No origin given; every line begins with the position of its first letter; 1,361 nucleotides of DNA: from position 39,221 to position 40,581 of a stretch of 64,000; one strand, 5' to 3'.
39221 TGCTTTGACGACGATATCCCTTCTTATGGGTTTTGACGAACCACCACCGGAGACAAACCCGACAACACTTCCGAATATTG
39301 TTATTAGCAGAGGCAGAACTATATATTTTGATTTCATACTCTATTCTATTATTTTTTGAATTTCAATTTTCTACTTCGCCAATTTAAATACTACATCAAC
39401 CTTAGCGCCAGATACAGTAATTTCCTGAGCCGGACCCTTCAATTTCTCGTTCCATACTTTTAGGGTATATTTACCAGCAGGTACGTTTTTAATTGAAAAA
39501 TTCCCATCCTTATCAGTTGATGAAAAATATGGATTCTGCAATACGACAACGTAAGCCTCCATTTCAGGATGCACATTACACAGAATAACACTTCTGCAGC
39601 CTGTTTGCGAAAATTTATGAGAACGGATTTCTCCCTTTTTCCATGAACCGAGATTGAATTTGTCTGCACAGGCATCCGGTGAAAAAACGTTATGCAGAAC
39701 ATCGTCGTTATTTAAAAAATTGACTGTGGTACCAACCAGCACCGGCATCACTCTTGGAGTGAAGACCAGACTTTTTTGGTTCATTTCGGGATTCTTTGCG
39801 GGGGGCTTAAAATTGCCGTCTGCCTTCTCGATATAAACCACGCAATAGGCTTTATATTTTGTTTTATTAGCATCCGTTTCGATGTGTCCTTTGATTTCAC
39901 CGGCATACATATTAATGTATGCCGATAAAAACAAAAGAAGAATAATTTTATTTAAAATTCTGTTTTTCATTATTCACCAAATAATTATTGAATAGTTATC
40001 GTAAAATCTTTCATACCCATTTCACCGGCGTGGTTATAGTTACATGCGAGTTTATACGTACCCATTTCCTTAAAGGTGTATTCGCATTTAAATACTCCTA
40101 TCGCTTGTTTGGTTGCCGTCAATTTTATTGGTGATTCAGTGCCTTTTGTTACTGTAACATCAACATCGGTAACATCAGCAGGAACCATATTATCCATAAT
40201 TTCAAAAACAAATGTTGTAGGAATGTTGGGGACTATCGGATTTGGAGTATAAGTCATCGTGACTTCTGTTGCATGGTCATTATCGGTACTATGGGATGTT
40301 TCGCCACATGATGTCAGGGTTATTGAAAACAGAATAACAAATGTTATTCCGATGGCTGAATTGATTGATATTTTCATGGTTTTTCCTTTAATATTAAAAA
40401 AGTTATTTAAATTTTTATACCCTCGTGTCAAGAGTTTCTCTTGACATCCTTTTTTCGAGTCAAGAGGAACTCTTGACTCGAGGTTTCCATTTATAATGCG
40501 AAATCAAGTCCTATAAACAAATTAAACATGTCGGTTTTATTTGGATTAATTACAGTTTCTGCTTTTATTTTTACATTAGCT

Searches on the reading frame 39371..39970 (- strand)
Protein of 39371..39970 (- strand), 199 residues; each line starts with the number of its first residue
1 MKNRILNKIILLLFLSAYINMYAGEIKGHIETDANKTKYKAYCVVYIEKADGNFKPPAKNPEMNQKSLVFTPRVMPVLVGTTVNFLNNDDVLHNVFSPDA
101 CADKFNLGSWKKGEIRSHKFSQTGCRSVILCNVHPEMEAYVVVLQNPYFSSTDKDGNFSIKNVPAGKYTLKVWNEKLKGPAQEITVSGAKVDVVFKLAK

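Call 3: search_protein_families(library=pfam, proteins=[window:39371-39970:-], max_evalue=0.1)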
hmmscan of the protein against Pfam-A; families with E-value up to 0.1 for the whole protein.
window:39371-39970:- (199 aa): 8 families
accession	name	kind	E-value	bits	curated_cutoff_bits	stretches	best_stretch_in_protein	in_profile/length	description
PF14686.12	fn3_3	-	4e-09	36.6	24.4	1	148-188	27-69/75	Polysaccharide lyase family 4, domain II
PF13620.12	CarboxypepD_reg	-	1.4e-06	29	32.3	1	141-197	19-81/82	Carboxypeptidase regulatory-like domain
PF13715.12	CarbopepD_reg_2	-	3e-06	27.6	32.2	1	140-197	18-76/88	CarboxypepD_reg-like domain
PF09430.16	EMC7_beta-sandw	-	3.6e-05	24.4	26.6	1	143-187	16-60/122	ER membrane protein complex subunit 7, beta-sandwich domain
PF00127.26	Copper-bind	-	0.00026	21.8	21.2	1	63-143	7-98/99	Copper binding proteins, plastocyanin/azurin family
PF07495.19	Y_Y_Y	-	0.005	17.1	26.6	1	152-175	24-47/65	Y_Y_Y domain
PF17802.7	SpaA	-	0.0087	16.6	23.1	1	151-171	37-57/91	Prealbumin-like fold domain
PF23193.1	NOMO_3rd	-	0.013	16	27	0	149-176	61-88/120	NOMO third transthyretin-like domain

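Call 4: search_protein_families(library=ncbifam, proteins=[window:39371-39970:-], max_evalue=0.1)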
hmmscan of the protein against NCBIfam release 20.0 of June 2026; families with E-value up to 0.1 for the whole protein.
window:39371-39970:- (199 aa): 3 families
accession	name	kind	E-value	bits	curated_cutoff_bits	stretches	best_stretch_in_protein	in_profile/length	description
NF052345.1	S_layer_anammox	exception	0.0008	16.9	1400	1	138-198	1330-1392/1596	Kustd1514 family S-layer glycoprotein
TIGR02657.1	amicyanin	equivalog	0.0044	17.4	110.2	1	71-143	10-82/83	amicyanin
TIGR02656.1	cyanin_plasto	equivalog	0.0052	17.2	87.85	1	65-99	9-44/99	plastocyanin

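Call 56: find_homologous_proteins(query=window:39371-39970:-, max_evalue=0.001)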
Query window:39371-39970:- (199 aa): 2330 proteins with E <= 0.001 among 2400 candidates; the best 120 are listed.
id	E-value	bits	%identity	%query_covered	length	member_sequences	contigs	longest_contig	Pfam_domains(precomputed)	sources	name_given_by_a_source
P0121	1.4e-130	451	100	100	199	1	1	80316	PF13715.13,PF14686.13,PF13620.13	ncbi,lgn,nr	ncbi:MAG: hypothetical protein HW421_1541 [Ignavibacteria bacterium]|nr:hypothetical protein [Ignavi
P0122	6.1e-94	331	73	100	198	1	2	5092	PF13715.13,PF14686.13,PF13620.13,PF09430.17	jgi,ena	jgi:plastocyanin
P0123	2.2e-93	329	71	100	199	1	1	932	PF13715.13,PF14686.13,PF13620.13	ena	-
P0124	2.6e-93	329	77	89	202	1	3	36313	PF13715.13,PF14686.13,PF13620.13,PF09430.17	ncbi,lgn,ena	-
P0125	2.3e-92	326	77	89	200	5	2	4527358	PF13715.13,PF14686.13,PF13620.13,PF09430.17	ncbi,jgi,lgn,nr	ncbi:MAG: hypothetical protein RO257_11940 [Candidatus Kapabacteria bacterium]|nr:hypothetical prote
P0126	1.7e-91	323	72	99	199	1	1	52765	PF13715.13,PF14686.13,PF13620.13,PF09430.17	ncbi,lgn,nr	ncbi:MAG: hypothetical protein NT007_04680 [Candidatus Kapabacteria bacterium]|nr:hypothetical prote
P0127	2.2e-91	323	72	97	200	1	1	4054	PF13715.13,PF14686.13,PF13620.13,PF09430.17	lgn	-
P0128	1.8e-90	320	71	100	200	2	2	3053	PF13715.13,PF14686.13,PF13620.13,PF09430.17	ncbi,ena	-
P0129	7.3e-90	318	69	100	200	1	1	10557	PF13715.13,PF14686.13,PF13620.13,PF09430.17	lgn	-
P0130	1.1e-89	317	71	100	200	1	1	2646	PF13715.13,PF14686.13,PF13620.13,PF09430.17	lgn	-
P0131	5.1e-89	315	68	100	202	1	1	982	PF13715.13,PF14686.13,PF13620.13,PF09430.17,PF22904.4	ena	-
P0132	8.0e-89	314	74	90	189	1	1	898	PF13715.13,PF14686.13,PF13620.13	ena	-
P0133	4.0e-88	312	67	100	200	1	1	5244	PF13715.13,PF14686.13,PF13620.13,PF09430.17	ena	-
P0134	1.9e-87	310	70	97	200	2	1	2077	PF13715.13,PF14686.13,PF13620.13,PF09430.17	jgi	jgi:plastocyanin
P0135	5.7e-87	308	70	96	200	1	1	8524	PF13715.13,PF14686.13,PF13620.13,PF09430.17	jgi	jgi:plastocyanin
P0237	5.2e-65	237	62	84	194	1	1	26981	PF14686.13,PF13620.13,PF09430.17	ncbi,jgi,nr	ncbi:MAG: DUF2012 domain-containing protein [Calditrichaeota bacterium]|nr:DUF2012 domain-containing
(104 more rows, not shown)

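Call 63: predict_structure(alignment_id=A2)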
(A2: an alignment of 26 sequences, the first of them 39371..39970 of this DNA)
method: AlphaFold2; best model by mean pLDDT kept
length: 199 residues; sequences in the alignment: 26
mean_pLDDT: 93.0   pTM: 0.82
mean pLDDT of the five models: 93.0, 91.7, 88.3, 87.7, 78.6
residues with pLDDT >= 90: 168; 70-90: 21; 50-70: 10; < 50: 0
segments of 3 or more residues with pLDDT < 50: none
pLDDT, mean of each block of 10 residues (from residue 1): 78 67 89 96 97 96 96 97 96 94 94 97 96 91 98 97 96 97 93 96
secondary structure, 60 per line:
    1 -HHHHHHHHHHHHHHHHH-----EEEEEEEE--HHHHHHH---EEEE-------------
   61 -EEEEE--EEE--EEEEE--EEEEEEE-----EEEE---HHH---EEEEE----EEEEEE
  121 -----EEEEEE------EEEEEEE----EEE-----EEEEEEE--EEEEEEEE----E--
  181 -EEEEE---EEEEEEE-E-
elements in order: H2-18 E24-31 H34-40 E44-47 E62-66 E69-71 E74-78 E81-87 E93-96 E106-110 E115-120 E126-131 E138-144 E149-151 E157-163 E166-173 E182-186 E190-196

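Call 66: fold_search(model_id=the predicted structure, library=pdb)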
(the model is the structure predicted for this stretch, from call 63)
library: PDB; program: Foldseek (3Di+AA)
matches with E <= 10: 1273; with E <= 0.001: 122
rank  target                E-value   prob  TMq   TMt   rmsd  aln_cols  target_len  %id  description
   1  5fc9_A                2.4e-07  1.00  0.38  0.77   3.4        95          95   25  Novel Purple Cupredoxin from Nitrosopumilus maritimus (released 2016-05-11)
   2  1sf3                  7.9e-07  1.00  0.40  0.72   7.8       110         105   22  Structure of the reduced form of the P94A mutant of amicyanin (released 2004-07-27)
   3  1id2_A                9.3e-07  1.00  0.40  0.73   7.5       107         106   20  CRYSTAL STRUCTURE OF AMICYANIN FROM PARACOCCUS VERSUTUS (THIOBACILLUS VERSUTUS) (released 2001-04-11)
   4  6hbe_A                1.3e-06  1.00  0.42  0.20   5.9       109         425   25  Cu-containing nitrite reductase (NirK) from Thermus scotoductus SA-01 (released 2019-01-23)
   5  6hbe_C                1.5e-06  1.00  0.40  0.19   6.3       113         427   23  Cu-containing nitrite reductase (NirK) from Thermus scotoductus SA-01 (released 2019-01-23)
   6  2gb2                  1.7e-06  1.00  0.40  0.74   6.3        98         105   26  The P52G mutant of amicyanin in the Cu(II) state. (released 2006-08-01)
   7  4p5r                  1.7e-06  1.00  0.40  0.74   4.1        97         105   24  Structure of oxidized W45Y mutant of amicyanin (released 2014-04-23)
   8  1sfd_A                2.1e-06  1.00  0.40  0.74   7.7       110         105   21  oxidized form of amicyanin mutant P94F (released 2004-07-27)
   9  2idq                  2.3e-06  1.00  0.40  0.75   4.7        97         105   23  Structure of M98A mutant of amicyanin, Cu(II) (released 2007-03-13)
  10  2qdv                  2.9e-06  1.00  0.41  0.75   7.6       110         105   21  Structure of the Cu(II) form of the M51A mutant of amicyanin (released 2007-12-11)
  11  3ply_A                6.7e-06  1.00  0.38  0.71   9.2       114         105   22  Structure of Oxidized P96G Mutant of Amicyanin (released 2011-02-09)
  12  3rym_A                7.5e-06  1.00  0.40  0.73   8.6       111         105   22  Structure of Oxidized M98K mutant of Amicyanin (released 2011-11-23)
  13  2idt                  7.9e-06  1.00  0.40  0.73   4.1        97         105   23  Structure of M98Q mutant of amicyanin, Cu(II) (released 2007-03-13)
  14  3ie9                  8.9e-06  1.00  0.39  0.72   7.8       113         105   21  Structure of oxidized M98L mutant of amicyanin (released 2009-10-06)
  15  3paz                  9.4e-06  1.00  0.37  0.58   3.2       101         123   26  REDUCED NATIVE PSEUDOAZURIN FROM A. FAECALIS (released 1997-08-20)
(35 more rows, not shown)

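Call 92: find_encoding_contigs(protein=P0237, flank=6000, max_places=2)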
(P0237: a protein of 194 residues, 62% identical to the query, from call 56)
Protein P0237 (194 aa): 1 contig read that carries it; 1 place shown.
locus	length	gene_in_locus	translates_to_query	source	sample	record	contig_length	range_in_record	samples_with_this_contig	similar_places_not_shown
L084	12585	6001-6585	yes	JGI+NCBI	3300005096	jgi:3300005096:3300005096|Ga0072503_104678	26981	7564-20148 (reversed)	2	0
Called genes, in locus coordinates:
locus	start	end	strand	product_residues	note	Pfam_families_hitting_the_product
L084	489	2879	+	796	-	PF02743:dCache_1 (weak), PF21623:HK_sensor_dom_bact (weak), PF00672:HAMP, PF08448:PAS_4, PF13426:PAS_9 (weak), PF00512:HisKA, PF02518:HATPase_c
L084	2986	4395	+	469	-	PF00004:AAA (faint), PF00072:Response_reg, PF00158:Sigma54_activat, PF14532:Sigma54_activ_2, PF07728:AAA_5 (weak), PF25601:AAA_lid_14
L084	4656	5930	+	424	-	-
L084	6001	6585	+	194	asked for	PF09430:EMC7_beta-sandw, PF13620:CarboxypepD_reg (weak), PF14686:fn3_3 (weak)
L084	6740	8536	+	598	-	PF14691:Fer4_20, PF13484:Fer4_16 (faint), PF01946:Thi4 (faint), PF01266:DAO, PF07992:Pyr_redox_2, PF13450:NAD_binding_8, PF12838:Fer4_7, PF00037:Fer4 (weak), +5 more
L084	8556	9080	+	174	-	PF00355:Rieske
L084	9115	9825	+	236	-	PF00033:Cytochrome_B, PF14358:DUF4405 (weak), PF13631:Cytochrom_B_N_2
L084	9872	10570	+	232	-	PF00032:Cytochrom_B_C (weak)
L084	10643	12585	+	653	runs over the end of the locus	PF14522:Cytochrome_C7 (faint), PF14537:Cytochrom_c3_2 (faint), PF02433:FixO (faint), PF13442:Cytochrome_CBB3 (weak), PF00034:Cytochrom_C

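Call 93: find_encoding_contigs(protein=P0125, flank=6000, max_places=2)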
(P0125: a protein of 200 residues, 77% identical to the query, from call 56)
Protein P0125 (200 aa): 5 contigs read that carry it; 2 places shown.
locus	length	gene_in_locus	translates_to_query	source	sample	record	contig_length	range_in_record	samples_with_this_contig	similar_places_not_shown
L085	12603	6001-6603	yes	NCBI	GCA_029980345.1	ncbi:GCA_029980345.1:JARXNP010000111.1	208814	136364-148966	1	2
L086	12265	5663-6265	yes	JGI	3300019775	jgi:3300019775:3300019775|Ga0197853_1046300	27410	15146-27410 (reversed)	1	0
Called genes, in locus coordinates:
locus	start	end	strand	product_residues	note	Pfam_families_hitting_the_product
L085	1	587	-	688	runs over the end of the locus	PF18962:Por_Secre_tail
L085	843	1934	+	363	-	PF01656:CbiA, PF02374:ArsA_ATPase (faint), PF09140:MipZ (weak), PF10609:ParA, PF13614:AAA_31 (weak)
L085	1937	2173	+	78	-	PF01106:NifU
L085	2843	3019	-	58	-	-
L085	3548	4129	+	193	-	-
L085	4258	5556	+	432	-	-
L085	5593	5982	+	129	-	-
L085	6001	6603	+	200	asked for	PF09430:EMC7_beta-sandw (faint), PF13715:CarbopepD_reg_2 (weak), PF14686:fn3_3 (weak), PF13620:CarboxypepD_reg (weak)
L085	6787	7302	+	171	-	-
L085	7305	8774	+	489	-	-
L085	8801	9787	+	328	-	PF00116:COX2 (weak), PF13442:Cytochrome_CBB3 (faint)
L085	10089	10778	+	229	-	PF18962:Por_Secre_tail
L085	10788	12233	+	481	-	PF18962:Por_Secre_tail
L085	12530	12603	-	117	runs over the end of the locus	PF02635:DsrE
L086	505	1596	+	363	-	PF01656:CbiA, PF09140:MipZ (weak), PF10609:ParA, PF13614:AAA_31 (weak)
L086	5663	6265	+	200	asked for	PF09430:EMC7_beta-sandw (faint), PF13715:CarbopepD_reg_2 (weak), PF14686:fn3_3 (weak), PF13620:CarboxypepD_reg (weak)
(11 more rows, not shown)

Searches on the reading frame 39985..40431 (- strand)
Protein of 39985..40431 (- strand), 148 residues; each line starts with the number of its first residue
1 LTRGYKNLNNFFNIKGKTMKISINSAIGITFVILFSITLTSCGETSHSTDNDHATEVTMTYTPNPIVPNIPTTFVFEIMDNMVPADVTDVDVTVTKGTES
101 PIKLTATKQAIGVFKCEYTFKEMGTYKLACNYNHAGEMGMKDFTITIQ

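Call 3: search_protein_families(library=pfam, proteins=[window:39985-40431:-], max_evalue=0.1)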
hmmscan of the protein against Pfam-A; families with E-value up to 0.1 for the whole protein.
window:39985-40431:- (148 aa): 3 families
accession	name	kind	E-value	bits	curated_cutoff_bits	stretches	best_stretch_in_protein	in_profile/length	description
PF13115.11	YtkA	-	5.4e-05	24.2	25.9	1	54-128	4-82/85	YtkA-like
PF00630.25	Filamin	-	0.00068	20.9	26.9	1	71-133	22-83/93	Filamin/ABP280 repeat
PF23344.1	ZP-N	-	0.052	14.3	24.7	0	33-66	45-80/101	ZP-N domain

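Call 4: search_protein_families(library=ncbifam, proteins=[window:39985-40431:-], max_evalue=0.1)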
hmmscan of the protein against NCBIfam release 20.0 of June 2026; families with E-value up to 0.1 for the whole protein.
window:39985-40431:- (148 aa): 0 families
